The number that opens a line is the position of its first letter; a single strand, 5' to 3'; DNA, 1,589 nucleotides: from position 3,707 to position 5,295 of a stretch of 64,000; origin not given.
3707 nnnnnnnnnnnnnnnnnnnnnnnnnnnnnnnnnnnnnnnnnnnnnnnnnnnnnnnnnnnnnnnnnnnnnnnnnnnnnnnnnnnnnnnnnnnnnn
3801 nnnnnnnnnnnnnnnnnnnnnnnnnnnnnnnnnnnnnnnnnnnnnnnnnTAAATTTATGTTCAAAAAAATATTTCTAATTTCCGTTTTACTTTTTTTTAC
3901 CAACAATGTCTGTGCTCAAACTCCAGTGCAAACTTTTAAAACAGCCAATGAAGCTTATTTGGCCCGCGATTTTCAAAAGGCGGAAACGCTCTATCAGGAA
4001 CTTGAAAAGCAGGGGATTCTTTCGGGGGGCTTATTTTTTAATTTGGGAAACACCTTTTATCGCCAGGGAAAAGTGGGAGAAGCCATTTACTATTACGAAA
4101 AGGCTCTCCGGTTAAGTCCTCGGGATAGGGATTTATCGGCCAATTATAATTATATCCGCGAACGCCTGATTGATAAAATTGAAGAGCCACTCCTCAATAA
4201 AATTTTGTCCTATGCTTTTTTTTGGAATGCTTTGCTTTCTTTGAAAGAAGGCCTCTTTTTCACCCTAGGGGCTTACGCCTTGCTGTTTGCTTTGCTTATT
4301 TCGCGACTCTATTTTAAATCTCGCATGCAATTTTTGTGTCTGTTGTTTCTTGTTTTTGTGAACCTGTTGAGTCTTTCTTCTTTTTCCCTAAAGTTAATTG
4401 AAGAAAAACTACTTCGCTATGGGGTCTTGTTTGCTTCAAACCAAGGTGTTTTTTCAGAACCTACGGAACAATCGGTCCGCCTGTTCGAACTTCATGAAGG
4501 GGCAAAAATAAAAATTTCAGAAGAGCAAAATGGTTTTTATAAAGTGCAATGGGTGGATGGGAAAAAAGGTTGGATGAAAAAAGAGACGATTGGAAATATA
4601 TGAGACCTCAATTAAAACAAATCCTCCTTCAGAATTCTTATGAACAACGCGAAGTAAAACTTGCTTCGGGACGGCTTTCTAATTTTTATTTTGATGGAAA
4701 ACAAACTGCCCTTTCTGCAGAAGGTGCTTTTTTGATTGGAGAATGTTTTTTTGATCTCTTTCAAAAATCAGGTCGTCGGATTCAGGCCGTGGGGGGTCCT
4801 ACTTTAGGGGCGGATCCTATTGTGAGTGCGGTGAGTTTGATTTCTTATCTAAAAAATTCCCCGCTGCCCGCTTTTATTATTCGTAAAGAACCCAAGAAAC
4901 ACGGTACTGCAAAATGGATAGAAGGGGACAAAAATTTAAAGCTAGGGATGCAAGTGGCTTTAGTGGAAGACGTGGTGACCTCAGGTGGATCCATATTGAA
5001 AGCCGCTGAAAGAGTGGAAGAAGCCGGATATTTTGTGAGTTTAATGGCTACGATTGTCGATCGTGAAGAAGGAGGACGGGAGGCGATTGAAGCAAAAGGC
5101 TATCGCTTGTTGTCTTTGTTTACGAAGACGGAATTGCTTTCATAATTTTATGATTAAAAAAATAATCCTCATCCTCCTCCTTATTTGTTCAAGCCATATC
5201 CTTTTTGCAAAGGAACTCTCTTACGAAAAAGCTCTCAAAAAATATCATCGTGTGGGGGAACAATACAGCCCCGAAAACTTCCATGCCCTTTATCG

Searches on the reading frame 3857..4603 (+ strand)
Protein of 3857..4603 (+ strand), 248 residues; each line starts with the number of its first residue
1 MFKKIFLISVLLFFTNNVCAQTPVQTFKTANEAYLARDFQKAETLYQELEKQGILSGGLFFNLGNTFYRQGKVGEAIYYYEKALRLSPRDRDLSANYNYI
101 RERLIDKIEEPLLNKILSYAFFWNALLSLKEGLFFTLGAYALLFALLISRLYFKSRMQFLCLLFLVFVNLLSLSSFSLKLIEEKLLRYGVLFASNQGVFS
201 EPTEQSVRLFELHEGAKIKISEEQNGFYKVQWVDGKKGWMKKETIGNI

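Call 35: search_protein_families(library=pfam, proteins=[window:3857-4603:+], max_evalue=0.00001)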
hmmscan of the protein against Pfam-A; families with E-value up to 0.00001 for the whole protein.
window:3857-4603:+ (248 aa): 5 families
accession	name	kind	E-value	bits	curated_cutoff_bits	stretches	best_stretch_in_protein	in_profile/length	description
PF07719.23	TPR_2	-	3.4e-10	39.7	27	1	60-90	4-34/34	Tetratricopeptide repeat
PF00515.34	TPR_1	-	9.3e-09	35.2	27.8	1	60-90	4-34/34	Tetratricopeptide repeat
PF13432.12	TPR_16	-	1.8e-07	31.9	32.7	1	28-90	2-64/65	Tetratricopeptide repeat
PF08239.17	SH3_3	-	1.1e-06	29.1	27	1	198-244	5-52/54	Bacterial SH3 domain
PF13176.12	TPR_7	-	8.2e-06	26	27.9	0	61-92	3-34/36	Tetratricopeptide repeat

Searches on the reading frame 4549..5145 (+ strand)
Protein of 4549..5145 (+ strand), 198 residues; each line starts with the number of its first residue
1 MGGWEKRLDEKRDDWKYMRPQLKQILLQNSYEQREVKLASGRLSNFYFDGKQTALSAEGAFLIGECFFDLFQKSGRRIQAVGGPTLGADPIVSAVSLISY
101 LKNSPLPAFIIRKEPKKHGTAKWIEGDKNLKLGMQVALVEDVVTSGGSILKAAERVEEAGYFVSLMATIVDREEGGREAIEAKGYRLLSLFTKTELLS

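Call 35: search_protein_families(library=pfam, proteins=[window:4549-5145:+], max_evalue=0.00001)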
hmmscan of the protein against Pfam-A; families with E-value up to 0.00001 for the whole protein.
window:4549-5145:+ (198 aa): 1 family
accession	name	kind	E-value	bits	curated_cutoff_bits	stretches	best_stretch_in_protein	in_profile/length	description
PF00156.33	Pribosyltran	-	1.9e-06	27.7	26.3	1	70-176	22-130/158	Phosphoribosyl transferase domain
